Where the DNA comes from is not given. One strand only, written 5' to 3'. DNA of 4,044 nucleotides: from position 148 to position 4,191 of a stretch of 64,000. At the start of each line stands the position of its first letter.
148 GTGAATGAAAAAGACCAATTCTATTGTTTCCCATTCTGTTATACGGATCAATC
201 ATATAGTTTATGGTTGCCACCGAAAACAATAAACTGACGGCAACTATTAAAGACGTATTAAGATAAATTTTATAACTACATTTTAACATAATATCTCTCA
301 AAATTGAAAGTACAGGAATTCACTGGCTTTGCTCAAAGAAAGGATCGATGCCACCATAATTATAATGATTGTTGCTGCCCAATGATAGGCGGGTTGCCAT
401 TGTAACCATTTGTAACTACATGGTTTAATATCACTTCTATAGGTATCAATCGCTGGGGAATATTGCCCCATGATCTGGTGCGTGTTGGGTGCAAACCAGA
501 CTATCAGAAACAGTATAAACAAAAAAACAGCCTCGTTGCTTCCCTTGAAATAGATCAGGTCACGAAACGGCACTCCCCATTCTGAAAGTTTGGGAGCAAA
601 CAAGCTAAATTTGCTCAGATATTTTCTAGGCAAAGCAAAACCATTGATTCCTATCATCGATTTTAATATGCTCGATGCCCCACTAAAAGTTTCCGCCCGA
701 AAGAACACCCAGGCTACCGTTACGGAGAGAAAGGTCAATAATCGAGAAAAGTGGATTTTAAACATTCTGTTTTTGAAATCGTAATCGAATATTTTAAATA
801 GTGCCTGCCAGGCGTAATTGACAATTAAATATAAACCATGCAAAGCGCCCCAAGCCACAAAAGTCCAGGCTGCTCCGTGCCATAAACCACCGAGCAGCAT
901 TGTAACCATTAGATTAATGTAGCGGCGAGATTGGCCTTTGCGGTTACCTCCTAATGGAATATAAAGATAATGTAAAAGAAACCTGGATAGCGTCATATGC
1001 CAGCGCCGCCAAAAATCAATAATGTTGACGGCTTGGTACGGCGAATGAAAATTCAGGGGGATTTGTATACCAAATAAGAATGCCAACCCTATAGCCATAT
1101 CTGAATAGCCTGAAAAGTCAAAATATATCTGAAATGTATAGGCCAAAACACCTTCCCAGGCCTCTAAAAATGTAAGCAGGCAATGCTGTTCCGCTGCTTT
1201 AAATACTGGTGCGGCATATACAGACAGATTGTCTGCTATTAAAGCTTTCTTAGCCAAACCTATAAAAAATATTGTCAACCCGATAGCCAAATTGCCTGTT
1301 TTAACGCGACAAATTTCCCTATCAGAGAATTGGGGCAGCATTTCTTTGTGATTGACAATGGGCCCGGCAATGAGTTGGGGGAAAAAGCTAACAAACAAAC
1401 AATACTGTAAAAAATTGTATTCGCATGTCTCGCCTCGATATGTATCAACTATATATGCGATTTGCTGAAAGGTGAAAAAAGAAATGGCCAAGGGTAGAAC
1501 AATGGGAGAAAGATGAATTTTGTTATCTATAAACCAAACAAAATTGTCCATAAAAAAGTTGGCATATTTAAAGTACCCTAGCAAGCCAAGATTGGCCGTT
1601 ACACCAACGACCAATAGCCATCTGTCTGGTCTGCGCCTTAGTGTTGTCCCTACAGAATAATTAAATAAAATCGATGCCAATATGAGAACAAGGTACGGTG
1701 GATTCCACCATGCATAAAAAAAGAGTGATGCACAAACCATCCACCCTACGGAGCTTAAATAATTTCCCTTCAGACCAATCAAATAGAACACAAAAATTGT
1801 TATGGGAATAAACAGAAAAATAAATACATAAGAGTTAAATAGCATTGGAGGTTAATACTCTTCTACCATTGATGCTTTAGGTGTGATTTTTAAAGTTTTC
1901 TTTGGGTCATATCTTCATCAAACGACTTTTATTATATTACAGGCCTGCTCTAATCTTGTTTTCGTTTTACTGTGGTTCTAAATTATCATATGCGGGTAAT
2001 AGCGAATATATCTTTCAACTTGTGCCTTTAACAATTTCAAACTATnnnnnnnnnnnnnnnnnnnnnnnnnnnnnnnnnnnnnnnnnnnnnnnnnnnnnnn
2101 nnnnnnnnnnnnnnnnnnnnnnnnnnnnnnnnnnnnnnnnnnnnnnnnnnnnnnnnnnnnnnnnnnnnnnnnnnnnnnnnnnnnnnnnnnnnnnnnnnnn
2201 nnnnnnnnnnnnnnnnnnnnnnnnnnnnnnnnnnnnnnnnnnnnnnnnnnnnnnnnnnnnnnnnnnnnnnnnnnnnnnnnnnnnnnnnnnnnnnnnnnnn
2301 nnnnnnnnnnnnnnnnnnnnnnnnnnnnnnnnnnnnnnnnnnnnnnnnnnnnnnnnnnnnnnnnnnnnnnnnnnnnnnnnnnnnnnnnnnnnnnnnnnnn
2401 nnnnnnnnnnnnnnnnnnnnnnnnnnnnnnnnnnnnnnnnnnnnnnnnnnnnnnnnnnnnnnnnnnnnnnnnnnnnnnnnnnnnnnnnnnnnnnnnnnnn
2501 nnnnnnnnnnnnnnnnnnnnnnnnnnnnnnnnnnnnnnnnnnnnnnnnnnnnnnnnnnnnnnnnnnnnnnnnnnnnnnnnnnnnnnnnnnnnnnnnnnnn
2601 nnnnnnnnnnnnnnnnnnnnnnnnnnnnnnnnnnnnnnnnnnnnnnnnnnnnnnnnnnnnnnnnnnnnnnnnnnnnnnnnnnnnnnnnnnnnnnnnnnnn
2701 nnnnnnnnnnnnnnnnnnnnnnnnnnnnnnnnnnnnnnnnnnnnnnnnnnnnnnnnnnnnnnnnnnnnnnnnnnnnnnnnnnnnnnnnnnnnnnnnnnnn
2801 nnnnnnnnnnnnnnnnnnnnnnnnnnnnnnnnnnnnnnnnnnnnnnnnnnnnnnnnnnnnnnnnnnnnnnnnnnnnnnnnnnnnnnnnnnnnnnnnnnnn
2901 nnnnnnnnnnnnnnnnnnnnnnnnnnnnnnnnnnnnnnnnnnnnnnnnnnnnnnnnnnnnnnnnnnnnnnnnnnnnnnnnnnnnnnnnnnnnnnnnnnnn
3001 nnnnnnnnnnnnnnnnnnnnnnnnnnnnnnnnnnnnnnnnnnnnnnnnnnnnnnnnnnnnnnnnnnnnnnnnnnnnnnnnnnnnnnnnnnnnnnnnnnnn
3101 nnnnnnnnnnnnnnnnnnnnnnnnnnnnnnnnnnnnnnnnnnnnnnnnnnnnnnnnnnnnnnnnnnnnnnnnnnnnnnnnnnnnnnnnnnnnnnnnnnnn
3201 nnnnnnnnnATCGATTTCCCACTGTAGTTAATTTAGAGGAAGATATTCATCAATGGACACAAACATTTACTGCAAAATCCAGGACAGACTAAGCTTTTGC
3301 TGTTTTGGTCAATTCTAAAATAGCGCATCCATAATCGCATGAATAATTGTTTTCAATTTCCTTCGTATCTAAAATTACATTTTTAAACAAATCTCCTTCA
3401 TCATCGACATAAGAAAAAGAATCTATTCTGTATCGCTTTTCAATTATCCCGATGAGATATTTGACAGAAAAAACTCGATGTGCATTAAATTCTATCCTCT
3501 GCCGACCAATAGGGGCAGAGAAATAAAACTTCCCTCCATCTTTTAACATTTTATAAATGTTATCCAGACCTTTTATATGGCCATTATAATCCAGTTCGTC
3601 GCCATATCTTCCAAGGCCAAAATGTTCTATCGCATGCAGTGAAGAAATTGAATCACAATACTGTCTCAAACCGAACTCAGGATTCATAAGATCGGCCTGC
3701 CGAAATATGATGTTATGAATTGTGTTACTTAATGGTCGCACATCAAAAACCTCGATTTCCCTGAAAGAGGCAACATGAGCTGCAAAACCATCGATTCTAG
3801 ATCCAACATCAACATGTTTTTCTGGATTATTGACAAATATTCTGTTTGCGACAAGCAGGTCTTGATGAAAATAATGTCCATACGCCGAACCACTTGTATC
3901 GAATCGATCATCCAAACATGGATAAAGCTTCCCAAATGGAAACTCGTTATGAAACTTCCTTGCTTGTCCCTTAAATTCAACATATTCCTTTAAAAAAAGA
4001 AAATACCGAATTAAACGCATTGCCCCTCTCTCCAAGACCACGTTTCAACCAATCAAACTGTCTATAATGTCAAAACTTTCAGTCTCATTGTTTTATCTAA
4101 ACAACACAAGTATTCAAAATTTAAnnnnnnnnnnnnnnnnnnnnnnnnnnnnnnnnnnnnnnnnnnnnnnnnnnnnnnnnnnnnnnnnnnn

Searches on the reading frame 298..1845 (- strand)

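Call 21: search_protein_families(library=ncbifam, proteins=[window:298-1845:-], max_evalue=0.00001)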
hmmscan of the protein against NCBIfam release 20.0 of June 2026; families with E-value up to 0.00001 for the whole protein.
window:298-1845:- (515 aa): 1 family
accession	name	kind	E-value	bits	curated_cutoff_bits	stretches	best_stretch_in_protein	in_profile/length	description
TIGR04091.1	LTA_dltB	equivalog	1.7e-46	159.2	375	1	6-382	8-376/380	D-alanyl-lipoteichoic acid biosynthesis protein DltB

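Call 89: search_protein_families(library=pfam, proteins=[window:298-1845:-], max_evalue=0.01)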
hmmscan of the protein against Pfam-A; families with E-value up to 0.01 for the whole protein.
window:298-1845:- (515 aa): 1 family
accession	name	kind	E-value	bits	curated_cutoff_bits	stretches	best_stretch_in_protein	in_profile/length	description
PF03062.24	MBOAT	-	9.7e-38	130.7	27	1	143-354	79-306/337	MBOAT, membrane-bound O-acyltransferase family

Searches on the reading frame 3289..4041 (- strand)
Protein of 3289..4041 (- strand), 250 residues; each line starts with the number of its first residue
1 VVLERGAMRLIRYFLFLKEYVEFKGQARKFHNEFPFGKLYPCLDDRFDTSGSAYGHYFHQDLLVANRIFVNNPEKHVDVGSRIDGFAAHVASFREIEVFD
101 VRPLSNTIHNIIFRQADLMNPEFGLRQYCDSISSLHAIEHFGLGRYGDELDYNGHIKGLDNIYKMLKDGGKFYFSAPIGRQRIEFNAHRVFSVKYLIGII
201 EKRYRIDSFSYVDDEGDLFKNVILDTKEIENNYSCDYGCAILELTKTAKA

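Call 21: search_protein_families(library=ncbifam, proteins=[window:3289-4041:-], max_evalue=0.00001)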
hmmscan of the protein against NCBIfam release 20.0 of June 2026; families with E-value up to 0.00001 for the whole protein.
window:3289-4041:- (250 aa): 0 families

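Call 89: search_protein_families(library=pfam, proteins=[window:3289-4041:-], max_evalue=0.01)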
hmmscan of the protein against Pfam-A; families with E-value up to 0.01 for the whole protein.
window:3289-4041:- (250 aa): 2 families
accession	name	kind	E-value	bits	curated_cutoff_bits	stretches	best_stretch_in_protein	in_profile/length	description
PF03269.20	DUF268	-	3.7e-14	53.4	25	1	127-210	61-144/176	Caenorhabditis protein of unknown function, DUF268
PF13489.12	Methyltransf_23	-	0.00031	20.9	27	1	71-177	21-119/164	Methyltransferase domain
